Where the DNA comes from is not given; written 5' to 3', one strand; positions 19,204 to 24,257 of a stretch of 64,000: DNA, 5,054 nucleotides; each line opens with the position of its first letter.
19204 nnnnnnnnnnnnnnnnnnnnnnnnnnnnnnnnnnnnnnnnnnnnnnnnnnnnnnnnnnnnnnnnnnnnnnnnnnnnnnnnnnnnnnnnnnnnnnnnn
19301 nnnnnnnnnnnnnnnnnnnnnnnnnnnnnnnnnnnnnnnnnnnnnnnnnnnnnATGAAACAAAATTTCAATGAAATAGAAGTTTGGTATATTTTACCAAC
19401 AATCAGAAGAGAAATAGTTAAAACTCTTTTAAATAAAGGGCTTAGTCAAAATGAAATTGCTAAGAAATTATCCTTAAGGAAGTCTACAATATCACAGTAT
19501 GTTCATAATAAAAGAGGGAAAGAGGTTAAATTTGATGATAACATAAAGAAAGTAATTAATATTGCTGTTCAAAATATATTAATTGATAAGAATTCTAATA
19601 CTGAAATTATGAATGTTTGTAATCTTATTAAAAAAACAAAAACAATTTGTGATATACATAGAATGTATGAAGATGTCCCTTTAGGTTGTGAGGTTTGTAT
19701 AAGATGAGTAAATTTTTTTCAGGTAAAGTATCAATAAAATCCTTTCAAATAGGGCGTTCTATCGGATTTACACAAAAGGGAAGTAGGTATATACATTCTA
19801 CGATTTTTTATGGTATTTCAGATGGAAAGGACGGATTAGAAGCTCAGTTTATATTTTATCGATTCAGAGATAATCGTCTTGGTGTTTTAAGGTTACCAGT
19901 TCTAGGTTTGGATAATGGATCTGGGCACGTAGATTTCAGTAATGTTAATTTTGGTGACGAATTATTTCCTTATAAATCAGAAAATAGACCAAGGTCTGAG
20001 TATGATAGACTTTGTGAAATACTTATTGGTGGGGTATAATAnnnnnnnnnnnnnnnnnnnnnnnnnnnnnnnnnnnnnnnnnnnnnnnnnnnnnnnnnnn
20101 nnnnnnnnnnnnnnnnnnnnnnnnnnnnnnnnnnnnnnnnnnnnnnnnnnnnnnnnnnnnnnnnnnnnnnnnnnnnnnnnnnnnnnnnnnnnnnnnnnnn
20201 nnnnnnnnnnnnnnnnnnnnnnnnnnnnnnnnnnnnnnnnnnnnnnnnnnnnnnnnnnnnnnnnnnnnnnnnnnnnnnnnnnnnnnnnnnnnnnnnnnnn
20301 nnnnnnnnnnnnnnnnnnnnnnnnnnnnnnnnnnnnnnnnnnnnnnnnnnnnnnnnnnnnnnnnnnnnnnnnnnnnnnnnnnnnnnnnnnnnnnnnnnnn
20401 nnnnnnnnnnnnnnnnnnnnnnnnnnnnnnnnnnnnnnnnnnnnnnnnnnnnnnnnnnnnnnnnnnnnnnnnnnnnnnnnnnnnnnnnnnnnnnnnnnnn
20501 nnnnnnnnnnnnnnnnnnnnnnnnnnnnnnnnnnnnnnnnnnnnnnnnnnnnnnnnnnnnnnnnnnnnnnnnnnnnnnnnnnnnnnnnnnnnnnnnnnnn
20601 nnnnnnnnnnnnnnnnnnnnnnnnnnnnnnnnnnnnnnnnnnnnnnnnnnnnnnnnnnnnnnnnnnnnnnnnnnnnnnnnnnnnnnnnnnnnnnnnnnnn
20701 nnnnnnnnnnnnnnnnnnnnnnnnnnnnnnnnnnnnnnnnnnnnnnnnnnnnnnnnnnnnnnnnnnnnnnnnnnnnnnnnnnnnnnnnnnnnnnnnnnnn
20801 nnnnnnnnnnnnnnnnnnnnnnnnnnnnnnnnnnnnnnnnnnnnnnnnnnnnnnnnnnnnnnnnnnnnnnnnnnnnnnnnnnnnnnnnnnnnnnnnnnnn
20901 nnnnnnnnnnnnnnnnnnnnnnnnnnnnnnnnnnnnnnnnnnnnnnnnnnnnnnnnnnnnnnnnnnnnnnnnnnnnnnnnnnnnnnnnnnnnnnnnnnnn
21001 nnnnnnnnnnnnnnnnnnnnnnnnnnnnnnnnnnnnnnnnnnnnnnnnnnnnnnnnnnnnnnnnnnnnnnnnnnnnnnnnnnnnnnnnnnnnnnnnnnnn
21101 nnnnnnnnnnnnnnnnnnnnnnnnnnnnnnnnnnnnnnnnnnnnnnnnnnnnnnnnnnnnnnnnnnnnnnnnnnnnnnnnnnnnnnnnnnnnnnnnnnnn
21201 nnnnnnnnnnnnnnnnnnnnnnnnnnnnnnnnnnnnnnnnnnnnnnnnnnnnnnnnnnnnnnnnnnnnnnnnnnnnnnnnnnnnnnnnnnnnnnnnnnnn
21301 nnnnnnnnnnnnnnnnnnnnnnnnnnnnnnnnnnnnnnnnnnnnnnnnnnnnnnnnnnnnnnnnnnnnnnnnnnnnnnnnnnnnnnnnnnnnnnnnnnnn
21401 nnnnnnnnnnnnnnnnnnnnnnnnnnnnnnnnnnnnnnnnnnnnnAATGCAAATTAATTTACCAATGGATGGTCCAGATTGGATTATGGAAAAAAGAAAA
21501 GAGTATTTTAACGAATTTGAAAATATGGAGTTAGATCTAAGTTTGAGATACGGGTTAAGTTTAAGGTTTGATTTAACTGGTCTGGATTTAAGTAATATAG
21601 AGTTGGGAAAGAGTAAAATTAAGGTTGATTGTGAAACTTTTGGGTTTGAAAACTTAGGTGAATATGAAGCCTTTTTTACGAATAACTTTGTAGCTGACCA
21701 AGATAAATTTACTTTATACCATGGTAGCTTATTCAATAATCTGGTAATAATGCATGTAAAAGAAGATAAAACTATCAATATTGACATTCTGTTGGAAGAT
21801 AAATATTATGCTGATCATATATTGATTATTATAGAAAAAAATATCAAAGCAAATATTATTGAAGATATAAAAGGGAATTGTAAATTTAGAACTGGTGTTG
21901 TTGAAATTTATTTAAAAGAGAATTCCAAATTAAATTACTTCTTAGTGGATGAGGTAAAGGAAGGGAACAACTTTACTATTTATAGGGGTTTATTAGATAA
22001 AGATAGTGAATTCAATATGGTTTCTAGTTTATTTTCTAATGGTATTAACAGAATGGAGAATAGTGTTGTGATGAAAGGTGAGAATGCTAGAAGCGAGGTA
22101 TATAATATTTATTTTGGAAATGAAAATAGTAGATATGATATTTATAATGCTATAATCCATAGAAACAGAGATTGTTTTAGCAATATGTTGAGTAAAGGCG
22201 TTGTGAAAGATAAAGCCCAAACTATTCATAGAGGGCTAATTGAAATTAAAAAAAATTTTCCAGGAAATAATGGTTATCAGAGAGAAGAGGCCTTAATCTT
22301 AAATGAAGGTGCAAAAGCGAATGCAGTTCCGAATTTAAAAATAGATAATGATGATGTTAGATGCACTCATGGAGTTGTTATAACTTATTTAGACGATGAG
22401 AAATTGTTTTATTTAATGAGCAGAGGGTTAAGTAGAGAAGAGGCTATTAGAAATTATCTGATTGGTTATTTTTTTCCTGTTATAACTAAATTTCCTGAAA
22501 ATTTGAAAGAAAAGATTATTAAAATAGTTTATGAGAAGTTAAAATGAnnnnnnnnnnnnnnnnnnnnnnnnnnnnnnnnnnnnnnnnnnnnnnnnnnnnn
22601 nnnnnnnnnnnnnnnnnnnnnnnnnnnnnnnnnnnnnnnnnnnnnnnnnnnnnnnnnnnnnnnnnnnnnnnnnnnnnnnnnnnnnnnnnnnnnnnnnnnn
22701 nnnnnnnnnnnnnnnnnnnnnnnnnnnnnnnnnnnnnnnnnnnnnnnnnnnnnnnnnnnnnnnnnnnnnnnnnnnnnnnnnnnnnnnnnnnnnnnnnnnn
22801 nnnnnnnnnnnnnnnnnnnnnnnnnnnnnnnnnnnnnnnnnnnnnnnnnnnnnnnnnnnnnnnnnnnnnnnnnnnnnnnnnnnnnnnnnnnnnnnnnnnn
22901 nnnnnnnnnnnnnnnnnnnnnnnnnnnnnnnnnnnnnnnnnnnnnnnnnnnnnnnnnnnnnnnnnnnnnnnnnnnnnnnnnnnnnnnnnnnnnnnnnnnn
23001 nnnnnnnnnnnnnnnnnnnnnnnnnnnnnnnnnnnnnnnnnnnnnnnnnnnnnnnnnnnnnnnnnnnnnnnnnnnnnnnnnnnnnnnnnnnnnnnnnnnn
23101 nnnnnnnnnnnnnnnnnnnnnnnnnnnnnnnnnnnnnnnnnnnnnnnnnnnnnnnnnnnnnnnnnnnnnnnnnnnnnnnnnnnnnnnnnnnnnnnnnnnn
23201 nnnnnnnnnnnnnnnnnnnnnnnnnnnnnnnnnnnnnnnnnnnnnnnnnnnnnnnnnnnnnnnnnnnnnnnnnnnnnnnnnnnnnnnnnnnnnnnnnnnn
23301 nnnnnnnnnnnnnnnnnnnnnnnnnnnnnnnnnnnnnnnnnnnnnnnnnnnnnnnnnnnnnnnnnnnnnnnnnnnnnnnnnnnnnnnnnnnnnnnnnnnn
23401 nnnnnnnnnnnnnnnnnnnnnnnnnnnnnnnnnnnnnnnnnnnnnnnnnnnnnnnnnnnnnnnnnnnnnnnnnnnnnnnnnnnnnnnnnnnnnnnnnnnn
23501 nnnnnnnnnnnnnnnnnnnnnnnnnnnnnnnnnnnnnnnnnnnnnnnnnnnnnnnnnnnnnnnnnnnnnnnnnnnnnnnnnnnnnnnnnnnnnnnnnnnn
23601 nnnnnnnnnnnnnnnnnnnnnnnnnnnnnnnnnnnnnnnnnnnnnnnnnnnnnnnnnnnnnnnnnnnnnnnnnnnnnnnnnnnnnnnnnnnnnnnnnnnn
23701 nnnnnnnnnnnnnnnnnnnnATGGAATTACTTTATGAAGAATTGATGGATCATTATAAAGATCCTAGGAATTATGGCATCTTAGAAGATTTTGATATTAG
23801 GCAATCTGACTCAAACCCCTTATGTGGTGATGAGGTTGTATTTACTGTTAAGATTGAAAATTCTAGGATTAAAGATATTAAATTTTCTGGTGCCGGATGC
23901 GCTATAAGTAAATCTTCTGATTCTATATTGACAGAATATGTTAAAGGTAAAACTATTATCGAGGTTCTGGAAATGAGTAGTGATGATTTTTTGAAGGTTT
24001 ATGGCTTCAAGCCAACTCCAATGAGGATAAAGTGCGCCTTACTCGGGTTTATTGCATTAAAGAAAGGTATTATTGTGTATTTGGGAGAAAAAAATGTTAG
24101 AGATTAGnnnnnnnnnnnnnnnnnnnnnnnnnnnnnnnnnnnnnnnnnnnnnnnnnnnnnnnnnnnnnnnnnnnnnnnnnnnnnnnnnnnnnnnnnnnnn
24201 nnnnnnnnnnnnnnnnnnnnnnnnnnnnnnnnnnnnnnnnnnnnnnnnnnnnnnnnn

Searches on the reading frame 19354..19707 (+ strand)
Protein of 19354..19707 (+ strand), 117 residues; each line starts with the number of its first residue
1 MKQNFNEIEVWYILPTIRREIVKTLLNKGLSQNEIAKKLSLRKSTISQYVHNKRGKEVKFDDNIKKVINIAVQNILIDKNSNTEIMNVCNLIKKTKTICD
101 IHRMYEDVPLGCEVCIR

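Call 51: search_protein_families(library=pfam, proteins=[window:19354-19707:+], max_evalue=0.001)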
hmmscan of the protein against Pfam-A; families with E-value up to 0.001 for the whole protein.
window:19354-19707:+ (117 aa): 5 families
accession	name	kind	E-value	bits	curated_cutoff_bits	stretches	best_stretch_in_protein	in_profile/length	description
PF01381.28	HTH_3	-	3.5e-05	24.2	23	1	26-54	6-34/55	Helix-turn-helix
PF13936.12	HTH_38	-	6.5e-05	23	27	1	19-48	10-39/44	Helix-turn-helix domain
PF14493.12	HTH_40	-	0.00013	22.7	27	1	21-74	4-59/89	Helix-turn-helix domain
PF01022.26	HTH_5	-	0.00054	20.2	22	0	18-49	4-35/47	Bacterial regulatory protein, arsR family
PF12844.13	HTH_19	-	0.0006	20.1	30.2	1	27-54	10-37/64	Helix-turn-helix domain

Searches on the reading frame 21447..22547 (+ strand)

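Call 51: search_protein_families(library=pfam, proteins=[window:21447-22547:+], max_evalue=0.001)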
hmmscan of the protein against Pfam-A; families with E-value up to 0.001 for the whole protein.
window:21447-22547:+ (366 aa): 1 family
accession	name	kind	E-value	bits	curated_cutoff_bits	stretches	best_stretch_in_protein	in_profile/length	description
PF01458.23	SUFBD_core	-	8.4e-59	199.3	27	1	119-335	8-226/232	SUF system FeS cluster assembly, SufBD core domain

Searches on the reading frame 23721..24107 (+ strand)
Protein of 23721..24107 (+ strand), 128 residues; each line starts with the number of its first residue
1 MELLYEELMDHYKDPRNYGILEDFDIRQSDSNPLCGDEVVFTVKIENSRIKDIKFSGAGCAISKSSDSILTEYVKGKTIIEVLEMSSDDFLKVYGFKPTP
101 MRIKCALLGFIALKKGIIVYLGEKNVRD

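Call 51: search_protein_families(library=pfam, proteins=[window:23721-24107:+], max_evalue=0.001)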
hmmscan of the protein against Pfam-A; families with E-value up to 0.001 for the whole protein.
window:23721-24107:+ (128 aa): 1 family
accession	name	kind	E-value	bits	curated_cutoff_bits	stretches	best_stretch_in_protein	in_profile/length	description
PF01592.21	NifU_N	-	8e-27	94.3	22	1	6-124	4-124/127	NifU-like N terminal domain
